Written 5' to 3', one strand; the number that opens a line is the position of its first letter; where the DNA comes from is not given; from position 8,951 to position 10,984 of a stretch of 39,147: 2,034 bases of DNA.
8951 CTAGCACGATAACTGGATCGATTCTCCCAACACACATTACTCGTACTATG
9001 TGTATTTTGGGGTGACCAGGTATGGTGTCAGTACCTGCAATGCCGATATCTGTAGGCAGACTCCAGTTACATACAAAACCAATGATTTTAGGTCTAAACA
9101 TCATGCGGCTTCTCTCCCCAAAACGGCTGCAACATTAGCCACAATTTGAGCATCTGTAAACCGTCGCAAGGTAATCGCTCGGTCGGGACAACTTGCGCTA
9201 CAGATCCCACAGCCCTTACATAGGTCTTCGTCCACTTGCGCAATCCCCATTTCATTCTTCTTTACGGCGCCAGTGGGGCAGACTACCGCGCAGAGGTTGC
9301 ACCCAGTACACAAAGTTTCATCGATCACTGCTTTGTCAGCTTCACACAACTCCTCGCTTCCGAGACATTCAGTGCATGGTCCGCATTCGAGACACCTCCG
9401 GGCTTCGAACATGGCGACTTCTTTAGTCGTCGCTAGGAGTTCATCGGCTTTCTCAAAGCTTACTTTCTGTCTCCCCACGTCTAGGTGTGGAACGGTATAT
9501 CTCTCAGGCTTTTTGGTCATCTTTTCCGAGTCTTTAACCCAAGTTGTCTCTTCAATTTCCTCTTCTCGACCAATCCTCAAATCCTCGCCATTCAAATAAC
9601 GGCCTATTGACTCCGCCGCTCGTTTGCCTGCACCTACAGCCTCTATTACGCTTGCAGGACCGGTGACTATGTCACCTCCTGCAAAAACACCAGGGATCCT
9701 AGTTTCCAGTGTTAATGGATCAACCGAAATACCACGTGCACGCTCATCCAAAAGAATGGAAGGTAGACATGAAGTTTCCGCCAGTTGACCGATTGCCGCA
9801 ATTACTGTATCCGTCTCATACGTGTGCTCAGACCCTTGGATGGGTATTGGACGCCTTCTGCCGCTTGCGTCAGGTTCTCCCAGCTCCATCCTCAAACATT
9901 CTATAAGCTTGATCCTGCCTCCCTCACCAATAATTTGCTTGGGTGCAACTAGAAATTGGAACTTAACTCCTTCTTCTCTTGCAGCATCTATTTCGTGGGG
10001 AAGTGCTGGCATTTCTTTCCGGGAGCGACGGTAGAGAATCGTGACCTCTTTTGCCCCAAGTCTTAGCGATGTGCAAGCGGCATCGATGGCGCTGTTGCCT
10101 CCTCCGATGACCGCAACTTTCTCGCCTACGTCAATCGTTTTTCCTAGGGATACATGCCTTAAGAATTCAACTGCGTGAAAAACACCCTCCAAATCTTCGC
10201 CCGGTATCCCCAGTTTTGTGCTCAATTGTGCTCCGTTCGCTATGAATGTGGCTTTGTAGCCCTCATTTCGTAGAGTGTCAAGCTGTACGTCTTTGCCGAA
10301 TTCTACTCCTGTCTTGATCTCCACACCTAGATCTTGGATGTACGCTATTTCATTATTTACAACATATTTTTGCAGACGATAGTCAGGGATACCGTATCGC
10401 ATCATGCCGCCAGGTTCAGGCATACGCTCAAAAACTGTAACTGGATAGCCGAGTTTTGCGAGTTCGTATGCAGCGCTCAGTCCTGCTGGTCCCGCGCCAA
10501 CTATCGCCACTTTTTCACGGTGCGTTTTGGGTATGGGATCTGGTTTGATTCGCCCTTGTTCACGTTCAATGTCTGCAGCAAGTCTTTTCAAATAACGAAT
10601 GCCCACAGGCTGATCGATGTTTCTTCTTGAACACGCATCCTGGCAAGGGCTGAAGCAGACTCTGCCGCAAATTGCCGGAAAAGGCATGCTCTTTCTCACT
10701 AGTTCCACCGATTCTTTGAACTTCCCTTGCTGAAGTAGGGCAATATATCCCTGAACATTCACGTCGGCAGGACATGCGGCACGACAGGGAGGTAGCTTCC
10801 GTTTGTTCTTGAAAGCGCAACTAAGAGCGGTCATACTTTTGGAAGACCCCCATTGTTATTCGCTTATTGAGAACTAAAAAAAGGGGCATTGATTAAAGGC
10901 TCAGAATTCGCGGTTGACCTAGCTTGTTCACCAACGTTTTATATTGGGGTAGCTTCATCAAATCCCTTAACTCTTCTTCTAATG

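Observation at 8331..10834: GltD-type NAD(P)H module carrying an HdrA-style ferredoxin tail and followed by its own MvhD: an apparent replacement of the hydrogenase as electron input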

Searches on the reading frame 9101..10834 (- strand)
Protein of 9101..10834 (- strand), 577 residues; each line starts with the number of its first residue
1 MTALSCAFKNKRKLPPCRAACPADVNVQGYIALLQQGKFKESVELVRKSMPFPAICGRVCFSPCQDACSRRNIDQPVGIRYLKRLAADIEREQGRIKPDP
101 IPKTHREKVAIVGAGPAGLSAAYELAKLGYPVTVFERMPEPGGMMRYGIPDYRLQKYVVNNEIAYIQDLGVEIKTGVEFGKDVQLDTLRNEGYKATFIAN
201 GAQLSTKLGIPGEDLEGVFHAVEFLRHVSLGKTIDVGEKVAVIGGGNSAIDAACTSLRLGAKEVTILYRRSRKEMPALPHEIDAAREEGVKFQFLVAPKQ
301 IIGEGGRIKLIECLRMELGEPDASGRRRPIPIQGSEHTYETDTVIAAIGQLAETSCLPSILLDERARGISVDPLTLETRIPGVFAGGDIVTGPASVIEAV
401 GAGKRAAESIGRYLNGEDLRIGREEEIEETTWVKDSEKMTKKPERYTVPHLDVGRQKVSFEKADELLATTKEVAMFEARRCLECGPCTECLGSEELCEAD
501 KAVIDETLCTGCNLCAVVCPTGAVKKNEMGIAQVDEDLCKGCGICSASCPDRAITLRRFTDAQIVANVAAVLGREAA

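Call 4: search_protein_families(library=pfam, proteins=[window:9101-10834:-], max_evalue=0.01)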
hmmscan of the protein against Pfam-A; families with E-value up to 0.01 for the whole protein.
window:9101-10834:- (577 aa): 26 families (the best 25 are shown)
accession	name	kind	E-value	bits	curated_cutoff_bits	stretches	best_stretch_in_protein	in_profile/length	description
PF07992.20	Pyr_redox_2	-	1.8e-36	126.5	26.1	1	108-403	2-291/291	Pyridine nucleotide-disulphide oxidoreductase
PF14691.11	Fer4_20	-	1.4e-17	64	25.8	1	14-94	29-112/113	Dihydroprymidine dehydrogenase domain II, 4Fe-4S cluster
PF13738.12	Pyr_redox_3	-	3.6e-17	63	30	2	197-387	129-305/305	Pyridine nucleotide-disulphide oxidoreductase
PF00070.33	Pyr_redox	-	2.4e-14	54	22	2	108-142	1-35/82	Pyridine nucleotide-disulphide oxidoreductase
PF00037.32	Fer4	-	5.9e-12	45.3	21.1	2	503-524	2-23/24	4Fe-4S binding domain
PF13450.12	NAD_binding_8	-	5.8e-11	43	21.9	1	111-147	1-37/68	NAD(P)-binding Rossmann-like domain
PF14697.11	Fer4_21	-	9.6e-11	42.1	35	2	502-555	1-58/59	4Fe-4S dicluster domain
PF12837.12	Fer4_6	-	1.2e-09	38.1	25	2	502-523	2-23/24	4Fe-4S binding domain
PF01266.30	DAO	-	6.4e-09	36.2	27.9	1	108-143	1-37/353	FAD dependent oxidoreductase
PF12838.12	Fer4_7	-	8.2e-09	36.2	27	2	509-551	2-50/52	4Fe-4S dicluster domain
PF01134.28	GIDA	-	1.3e-08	34.8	22.1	1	108-135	1-28/391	Glucose inhibited division protein A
PF12831.13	FAD_oxidored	-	1.5e-08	34.8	27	1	109-149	2-42/416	FAD dependent oxidoreductase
PF13237.11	Fer4_10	-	3e-08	33.9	25.5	2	502-550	2-53/53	4Fe-4S dicluster domain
PF01946.23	Thi4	-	1.6e-07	31.3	26.2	1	107-172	18-83/235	Thi4 family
PF01262.27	AlaDh_PNT_C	-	2.2e-07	31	23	1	101-139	23-61/214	Alanine dehydrogenase/PNT, C-terminal domain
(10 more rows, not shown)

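Call 8: search_solved_structures(query=window:9101-10834:-, max_evalue=0.001, show_alignments=1)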
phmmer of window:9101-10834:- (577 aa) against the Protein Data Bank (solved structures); distinct sequences matched with E-value up to 0.001: 163 (the best 60 are shown).
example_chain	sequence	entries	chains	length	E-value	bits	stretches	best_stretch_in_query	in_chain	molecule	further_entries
9bov_A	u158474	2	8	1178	2.3e-134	452.1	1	14-488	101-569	Molybdopterin oxidoreductase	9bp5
9n5u_A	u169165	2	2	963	3.2e-126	425.3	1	14-425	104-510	NfnA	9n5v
8oh5_C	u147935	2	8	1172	1.7e-121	409.7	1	14-551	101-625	Formate dehydrogenase-O, major subunit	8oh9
4ylf_B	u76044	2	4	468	1.7e-101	343.7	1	15-417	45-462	Dihydropyrimidine dehydrogenase subunit A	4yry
5jca_L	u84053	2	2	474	2e-96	326.9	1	14-417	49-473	NADH-dependent Ferredoxin:NADP Oxidoreductase (NfnI) subunit alpha | NADH-dependent Ferredoxin:NADP Oxidoreductase subunit alpha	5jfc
5vj7_A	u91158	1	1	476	5.3e-84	285.9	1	15-415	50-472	Oxidoreductase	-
2vdc_G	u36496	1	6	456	7.8e-67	229.2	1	14-415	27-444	GLUTAMATE SYNTHASE [NADPH] SMALL CHAIN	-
6s6s_G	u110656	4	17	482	9.5e-67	229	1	14-415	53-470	Glutamate synthase [NADPH] small chain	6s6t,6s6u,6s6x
1gt8_A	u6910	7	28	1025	3.8e-51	177.5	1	15-416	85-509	DIHYDROPYRIMIDINE DEHYDROGENASE | Dihydropyrimidine dehydrogenase [NADP(+)]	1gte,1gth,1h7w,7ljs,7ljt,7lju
1h7x_A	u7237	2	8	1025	3.8e-51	177.5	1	15-416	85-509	DIHYDROPYRIMIDINE DEHYDROGENASE | Dihydropyrimidine dehydrogenase [NADP(+)]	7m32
7m31_A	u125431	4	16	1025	3.8e-51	177.5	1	15-416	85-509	Dihydropyrimidine dehydrogenase [NADP(+)]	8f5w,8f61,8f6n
7mfm_I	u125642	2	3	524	1e-50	176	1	19-419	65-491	Glutamate synthase (NADPH) small chain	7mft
8rvu_a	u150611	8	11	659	7.5e-18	67.5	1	498-575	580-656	H(2):CoB-CoM heterodisulfide,ferredoxin reductase subunit A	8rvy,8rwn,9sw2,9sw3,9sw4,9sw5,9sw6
8rvv_A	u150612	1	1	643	2.5e-17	65.8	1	498-572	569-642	H(2):CoB-CoM heterodisulfide,ferredoxin reductase subunit A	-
9sfi_A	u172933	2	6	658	8.8e-16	60.7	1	498-573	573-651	CoB--CoM heterodisulfide reductase iron-sulfur subunit A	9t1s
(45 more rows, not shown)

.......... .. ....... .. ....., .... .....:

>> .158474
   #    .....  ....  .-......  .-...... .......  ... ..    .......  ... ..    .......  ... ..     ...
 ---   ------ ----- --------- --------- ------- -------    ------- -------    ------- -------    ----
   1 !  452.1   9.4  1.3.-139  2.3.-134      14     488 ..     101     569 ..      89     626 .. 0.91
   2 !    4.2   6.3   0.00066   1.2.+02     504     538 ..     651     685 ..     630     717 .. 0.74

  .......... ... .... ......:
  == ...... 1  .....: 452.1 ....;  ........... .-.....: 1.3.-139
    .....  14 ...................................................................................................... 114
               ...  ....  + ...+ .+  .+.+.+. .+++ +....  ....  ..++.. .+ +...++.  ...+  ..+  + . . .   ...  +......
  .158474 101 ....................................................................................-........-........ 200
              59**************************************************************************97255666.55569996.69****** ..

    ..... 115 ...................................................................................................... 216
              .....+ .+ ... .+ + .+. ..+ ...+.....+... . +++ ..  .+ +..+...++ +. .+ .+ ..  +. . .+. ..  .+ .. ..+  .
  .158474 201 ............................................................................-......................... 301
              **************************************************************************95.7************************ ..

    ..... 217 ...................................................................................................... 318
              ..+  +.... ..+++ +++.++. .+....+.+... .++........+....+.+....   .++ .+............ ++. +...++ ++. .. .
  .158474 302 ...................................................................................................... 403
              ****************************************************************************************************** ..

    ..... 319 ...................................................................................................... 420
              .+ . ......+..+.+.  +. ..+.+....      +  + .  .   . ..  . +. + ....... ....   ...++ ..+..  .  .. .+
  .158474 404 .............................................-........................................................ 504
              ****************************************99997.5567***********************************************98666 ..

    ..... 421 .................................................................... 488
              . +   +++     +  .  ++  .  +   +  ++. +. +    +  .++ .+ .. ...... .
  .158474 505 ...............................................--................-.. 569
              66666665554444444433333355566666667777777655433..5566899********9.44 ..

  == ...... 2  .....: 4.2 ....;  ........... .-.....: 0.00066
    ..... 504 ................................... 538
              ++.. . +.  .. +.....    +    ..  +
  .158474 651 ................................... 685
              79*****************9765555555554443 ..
